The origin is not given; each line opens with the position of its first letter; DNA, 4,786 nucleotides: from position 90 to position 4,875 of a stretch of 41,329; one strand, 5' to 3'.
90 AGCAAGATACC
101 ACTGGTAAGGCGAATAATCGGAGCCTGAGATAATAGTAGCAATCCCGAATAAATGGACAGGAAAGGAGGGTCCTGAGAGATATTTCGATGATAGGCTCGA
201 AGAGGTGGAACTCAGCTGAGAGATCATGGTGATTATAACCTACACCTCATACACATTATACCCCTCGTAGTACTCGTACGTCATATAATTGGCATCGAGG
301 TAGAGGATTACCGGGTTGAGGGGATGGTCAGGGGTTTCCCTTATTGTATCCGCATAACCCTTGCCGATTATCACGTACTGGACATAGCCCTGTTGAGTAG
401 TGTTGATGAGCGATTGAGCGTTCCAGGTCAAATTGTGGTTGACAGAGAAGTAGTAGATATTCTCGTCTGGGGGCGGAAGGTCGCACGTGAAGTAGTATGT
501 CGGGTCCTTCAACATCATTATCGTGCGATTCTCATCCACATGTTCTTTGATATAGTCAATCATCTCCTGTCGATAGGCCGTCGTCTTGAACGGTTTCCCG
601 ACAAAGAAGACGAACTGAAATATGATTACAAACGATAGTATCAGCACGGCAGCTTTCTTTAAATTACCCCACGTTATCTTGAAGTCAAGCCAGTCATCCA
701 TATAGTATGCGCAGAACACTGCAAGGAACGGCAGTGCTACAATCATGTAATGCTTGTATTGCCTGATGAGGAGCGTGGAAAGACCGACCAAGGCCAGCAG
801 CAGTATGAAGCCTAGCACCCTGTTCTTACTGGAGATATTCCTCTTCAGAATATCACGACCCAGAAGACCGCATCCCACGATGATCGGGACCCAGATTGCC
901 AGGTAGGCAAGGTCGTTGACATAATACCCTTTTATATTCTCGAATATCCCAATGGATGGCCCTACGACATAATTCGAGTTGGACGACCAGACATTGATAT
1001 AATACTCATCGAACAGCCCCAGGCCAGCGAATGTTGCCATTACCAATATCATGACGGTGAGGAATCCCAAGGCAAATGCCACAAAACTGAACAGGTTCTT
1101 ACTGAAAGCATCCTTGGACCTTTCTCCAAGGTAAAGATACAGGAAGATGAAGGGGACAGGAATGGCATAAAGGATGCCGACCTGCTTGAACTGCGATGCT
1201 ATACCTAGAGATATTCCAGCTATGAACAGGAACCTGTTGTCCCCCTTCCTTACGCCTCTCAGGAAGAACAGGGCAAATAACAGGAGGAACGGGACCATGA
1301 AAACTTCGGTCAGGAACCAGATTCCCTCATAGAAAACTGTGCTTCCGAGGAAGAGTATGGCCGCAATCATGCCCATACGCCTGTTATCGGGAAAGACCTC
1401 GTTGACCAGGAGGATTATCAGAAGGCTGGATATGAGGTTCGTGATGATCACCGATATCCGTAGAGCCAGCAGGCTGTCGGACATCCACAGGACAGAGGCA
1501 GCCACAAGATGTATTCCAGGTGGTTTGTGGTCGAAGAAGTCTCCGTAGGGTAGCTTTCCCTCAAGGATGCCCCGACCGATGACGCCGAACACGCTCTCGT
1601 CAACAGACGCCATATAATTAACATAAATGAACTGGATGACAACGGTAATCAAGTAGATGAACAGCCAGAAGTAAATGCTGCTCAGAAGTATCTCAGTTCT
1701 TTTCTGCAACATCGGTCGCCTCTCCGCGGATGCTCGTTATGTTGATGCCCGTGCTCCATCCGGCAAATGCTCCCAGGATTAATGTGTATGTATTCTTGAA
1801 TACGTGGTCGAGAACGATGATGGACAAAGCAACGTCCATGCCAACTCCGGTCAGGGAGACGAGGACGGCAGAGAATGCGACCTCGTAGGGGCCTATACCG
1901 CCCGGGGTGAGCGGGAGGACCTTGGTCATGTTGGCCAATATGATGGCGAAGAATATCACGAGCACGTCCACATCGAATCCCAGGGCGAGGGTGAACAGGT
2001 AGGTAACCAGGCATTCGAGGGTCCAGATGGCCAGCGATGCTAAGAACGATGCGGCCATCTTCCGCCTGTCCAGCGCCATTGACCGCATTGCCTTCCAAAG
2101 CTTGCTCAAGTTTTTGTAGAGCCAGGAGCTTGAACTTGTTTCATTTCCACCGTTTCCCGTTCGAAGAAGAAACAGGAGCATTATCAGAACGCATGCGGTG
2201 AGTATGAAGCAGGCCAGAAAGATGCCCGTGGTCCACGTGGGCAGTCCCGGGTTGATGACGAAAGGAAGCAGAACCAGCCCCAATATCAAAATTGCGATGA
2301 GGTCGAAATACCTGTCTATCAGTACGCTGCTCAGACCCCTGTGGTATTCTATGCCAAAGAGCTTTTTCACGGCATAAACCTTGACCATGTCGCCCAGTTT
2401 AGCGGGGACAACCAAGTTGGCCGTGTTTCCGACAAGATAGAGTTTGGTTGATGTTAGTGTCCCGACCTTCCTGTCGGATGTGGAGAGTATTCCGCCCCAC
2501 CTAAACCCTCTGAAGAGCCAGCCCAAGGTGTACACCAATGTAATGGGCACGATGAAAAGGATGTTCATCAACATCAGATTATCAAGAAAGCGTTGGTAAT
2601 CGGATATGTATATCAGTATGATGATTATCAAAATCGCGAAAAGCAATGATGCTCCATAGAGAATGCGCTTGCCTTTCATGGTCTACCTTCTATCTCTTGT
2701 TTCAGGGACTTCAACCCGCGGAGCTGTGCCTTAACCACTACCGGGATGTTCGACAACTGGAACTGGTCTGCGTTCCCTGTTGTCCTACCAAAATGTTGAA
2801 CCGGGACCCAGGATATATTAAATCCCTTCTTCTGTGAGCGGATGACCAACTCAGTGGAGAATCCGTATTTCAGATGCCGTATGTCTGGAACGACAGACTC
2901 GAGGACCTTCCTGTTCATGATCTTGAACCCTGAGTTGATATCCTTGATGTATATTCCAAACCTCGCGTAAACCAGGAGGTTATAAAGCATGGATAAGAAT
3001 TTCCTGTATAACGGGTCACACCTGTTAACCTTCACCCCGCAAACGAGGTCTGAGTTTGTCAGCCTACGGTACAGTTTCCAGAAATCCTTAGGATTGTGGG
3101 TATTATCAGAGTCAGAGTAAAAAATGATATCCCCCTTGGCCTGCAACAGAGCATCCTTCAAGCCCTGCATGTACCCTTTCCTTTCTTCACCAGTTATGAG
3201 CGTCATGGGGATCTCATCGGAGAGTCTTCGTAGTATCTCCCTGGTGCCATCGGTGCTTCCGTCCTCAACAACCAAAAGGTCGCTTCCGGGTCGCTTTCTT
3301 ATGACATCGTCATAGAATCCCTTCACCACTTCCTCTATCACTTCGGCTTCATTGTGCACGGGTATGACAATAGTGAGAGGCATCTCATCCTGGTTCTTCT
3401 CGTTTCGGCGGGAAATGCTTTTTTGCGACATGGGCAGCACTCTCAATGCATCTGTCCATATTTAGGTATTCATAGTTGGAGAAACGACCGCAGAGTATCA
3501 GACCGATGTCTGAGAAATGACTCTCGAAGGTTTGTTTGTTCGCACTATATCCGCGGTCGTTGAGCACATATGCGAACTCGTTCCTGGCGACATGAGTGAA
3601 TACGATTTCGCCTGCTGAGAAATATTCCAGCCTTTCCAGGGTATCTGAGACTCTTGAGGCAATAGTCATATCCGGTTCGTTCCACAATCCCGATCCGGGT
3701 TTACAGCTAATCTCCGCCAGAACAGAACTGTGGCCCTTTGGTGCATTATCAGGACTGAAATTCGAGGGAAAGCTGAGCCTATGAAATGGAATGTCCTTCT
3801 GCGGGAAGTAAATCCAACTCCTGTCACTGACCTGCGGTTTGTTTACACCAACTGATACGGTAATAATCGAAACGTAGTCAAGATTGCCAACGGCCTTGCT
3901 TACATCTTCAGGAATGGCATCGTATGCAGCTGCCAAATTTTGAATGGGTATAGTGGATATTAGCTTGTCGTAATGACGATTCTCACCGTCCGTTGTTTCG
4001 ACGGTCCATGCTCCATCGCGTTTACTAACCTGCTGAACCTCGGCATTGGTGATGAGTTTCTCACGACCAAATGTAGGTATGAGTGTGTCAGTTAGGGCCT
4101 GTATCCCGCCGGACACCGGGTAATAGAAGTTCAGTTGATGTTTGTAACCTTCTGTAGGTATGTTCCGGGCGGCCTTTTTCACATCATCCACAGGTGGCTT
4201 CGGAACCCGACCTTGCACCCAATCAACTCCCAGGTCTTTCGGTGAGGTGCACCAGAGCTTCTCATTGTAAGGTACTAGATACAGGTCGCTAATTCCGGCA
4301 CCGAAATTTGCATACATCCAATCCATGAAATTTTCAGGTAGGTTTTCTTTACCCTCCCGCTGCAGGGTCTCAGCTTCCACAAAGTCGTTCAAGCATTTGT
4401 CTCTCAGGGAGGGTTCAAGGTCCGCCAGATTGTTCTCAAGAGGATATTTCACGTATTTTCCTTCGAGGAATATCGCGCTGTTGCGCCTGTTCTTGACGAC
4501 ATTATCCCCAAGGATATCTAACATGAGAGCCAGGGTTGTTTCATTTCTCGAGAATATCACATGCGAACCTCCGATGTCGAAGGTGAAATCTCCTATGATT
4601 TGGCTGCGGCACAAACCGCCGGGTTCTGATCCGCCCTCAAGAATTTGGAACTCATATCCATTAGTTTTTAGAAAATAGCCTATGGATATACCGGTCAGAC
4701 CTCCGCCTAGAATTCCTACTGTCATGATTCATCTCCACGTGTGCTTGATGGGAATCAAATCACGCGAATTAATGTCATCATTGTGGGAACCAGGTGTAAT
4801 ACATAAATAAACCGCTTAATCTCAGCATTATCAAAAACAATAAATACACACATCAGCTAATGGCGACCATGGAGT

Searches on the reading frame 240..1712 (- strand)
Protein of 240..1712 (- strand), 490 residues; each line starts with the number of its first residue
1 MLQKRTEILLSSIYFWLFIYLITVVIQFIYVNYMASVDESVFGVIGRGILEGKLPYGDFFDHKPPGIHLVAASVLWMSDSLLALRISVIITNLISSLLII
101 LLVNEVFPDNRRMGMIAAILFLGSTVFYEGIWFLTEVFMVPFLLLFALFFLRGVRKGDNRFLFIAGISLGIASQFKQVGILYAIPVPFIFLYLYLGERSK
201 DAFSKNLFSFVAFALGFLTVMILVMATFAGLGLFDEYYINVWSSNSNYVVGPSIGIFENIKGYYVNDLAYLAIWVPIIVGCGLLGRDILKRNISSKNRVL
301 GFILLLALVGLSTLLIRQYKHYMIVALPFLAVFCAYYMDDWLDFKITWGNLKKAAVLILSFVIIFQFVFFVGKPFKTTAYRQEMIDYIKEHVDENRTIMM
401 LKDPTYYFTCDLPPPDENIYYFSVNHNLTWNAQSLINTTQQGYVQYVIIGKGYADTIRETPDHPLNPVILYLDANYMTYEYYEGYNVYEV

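Call 49: search_protein_families(library=pfam, proteins=[window:240-1712:-], max_evalue=0.00001)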
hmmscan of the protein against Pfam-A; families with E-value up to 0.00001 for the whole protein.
window:240-1712:- (490 aa): 1 family
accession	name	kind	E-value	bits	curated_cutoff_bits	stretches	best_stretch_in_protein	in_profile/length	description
PF13231.12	PMT_2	-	1.3e-11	45.4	26.1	1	63-221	2-155/160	Dolichyl-phosphate-mannose-protein mannosyltransferase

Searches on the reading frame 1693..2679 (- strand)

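Call 49: search_protein_families(library=pfam, proteins=[window:1693-2679:-], max_evalue=0.00001)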
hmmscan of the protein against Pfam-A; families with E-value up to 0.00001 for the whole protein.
window:1693-2679:- (328 aa): 1 family
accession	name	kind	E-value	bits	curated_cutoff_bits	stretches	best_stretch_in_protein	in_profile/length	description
PF03706.18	LPG_synthase_TM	-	6e-49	167.6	33.4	1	13-303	2-302/302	Lysylphosphatidylglycerol synthase TM region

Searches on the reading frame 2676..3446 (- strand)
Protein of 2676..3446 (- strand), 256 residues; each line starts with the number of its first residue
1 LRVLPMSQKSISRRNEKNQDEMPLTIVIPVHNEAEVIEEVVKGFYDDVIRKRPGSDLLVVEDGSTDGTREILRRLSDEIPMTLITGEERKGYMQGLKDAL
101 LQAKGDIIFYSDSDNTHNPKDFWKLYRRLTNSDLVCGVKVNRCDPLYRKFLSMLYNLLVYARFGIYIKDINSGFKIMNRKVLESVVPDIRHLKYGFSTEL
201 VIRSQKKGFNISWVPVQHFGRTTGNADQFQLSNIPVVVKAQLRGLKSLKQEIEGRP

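Call 49: search_protein_families(library=pfam, proteins=[window:2676-3446:-], max_evalue=0.00001)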
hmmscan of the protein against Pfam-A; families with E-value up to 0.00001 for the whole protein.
window:2676-3446:- (256 aa): 2 families
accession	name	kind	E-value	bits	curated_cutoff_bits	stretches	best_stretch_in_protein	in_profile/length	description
PF00535.33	Glycos_transf_2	-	3.9e-23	82.7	23.3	1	25-184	1-166/168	Glycosyl transferase family 2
PF13641.12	Glyco_tranf_2_3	-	4.1e-07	30.7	27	1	24-157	3-138/230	Glycosyltransferase like family 2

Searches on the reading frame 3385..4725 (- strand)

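Call 49: search_protein_families(library=pfam, proteins=[window:3385-4725:-], max_evalue=0.00001)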
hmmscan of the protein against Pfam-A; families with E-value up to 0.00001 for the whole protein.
window:3385-4725:- (446 aa): 2 families
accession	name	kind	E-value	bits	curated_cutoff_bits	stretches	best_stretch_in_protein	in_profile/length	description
PF01593.30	Amino_oxidase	-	9.3e-23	81.6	19.8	1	10-434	1-439/443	Flavin containing amine oxidoreductase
PF13450.12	NAD_binding_8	-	1.8e-09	38.2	21.9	1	5-61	1-57/68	NAD(P)-binding Rossmann-like domain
